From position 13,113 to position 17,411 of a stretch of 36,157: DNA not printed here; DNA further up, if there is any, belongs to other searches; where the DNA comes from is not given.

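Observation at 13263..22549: Exported ThuA + PQQ-propeller + DUF1080 / Tat-TIM-barrel gene set: possible quinoprotein-driven keto-glycoside cleavage system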

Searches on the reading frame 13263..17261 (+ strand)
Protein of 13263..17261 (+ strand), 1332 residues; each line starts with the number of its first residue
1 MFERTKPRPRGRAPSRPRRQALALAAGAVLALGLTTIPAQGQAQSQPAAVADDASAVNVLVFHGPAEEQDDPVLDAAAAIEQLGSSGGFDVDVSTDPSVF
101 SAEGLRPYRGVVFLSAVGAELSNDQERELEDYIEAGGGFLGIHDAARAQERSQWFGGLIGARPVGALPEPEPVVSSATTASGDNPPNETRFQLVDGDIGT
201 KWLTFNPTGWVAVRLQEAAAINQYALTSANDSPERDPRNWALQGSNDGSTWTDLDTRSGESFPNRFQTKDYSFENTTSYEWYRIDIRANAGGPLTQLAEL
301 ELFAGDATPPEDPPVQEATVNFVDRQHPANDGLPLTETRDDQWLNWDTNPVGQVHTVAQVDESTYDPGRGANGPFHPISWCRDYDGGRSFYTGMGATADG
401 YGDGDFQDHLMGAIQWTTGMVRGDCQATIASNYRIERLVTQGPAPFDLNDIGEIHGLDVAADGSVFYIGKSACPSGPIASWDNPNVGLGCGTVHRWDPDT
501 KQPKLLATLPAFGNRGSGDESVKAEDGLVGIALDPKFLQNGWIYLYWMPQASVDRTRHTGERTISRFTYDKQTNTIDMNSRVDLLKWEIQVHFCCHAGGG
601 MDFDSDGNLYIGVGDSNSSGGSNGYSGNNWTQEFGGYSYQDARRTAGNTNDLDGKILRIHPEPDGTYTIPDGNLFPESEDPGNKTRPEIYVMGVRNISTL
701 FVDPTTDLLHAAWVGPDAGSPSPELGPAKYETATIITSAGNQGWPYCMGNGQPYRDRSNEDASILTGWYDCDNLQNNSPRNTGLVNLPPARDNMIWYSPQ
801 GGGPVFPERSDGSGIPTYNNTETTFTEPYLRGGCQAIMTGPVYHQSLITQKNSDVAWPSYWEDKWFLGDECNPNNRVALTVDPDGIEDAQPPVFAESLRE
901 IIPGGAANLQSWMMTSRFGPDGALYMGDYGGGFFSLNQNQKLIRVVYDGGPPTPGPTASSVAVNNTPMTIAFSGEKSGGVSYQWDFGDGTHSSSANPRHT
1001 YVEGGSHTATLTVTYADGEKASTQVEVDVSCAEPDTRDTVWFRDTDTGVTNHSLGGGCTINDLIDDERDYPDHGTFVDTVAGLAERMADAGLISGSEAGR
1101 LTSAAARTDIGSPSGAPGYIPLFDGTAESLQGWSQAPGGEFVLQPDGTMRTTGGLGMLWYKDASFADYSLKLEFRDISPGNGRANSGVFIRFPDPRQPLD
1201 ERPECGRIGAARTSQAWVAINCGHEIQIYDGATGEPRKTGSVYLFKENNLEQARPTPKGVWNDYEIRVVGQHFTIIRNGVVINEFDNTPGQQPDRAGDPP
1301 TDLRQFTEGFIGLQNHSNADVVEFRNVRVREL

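Call 4: search_protein_families(library=pfam, proteins=[window:13263-17261:+], max_evalue=0.01)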
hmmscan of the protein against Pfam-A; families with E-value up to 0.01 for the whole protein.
window:13263-17261:+ (1332 aa): 8 families
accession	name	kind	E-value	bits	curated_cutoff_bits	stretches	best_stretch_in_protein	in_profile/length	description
PF06283.17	ThuA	-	7.3e-53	180.4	33.4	2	311-417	108-209/209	Trehalose utilisation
PF06439.18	3keto-disac_hyd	-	2.1e-36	126.1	26.8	1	1118-1330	1-187/187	3-keto-disaccharide hydrolase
PF07995.17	GSDH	-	2.7e-21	76.7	25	1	491-757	22-231/332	Glucose / Sorbosone dehydrogenase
PF18911.6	PKD_4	-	3.1e-14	53.2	27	1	967-1024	21-79/85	PKD domain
PF00801.26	PKD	-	9.9e-11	41.9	23.5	1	960-1026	9-77/80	PKD domain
PF00754.31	F5_F8_type_C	-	3.5e-10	40.5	28.2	1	178-299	2-126/127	F5/8 type C domain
PF22633.2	F5_F8_type_C_2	-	5.9e-10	40.1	27.8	1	193-277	2-85/91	NedA-like, galactose-binding domain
PF18957.6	RibLong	-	0.0021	19.3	27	0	1002-1030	65-93/93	Long Rib domain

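Call 10: search_protein_families(library=ncbifam, proteins=[window:13263-17261:+], max_evalue=0.01)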
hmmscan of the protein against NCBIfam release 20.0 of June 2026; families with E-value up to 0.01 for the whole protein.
window:13263-17261:+ (1332 aa): 2 families
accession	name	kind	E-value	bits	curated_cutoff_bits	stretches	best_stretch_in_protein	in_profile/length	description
TIGR03606.1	non_repeat_PQQ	subfamily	2e-12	46.7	434.55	1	491-756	51-275/454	glucose/sorbosone family PQQ-dependent dehydrogenase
TIGR00864.1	PCC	subfamily_domain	0.009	12.4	1861.4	0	976-1029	1422-1474/2700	polycystin cation channel protein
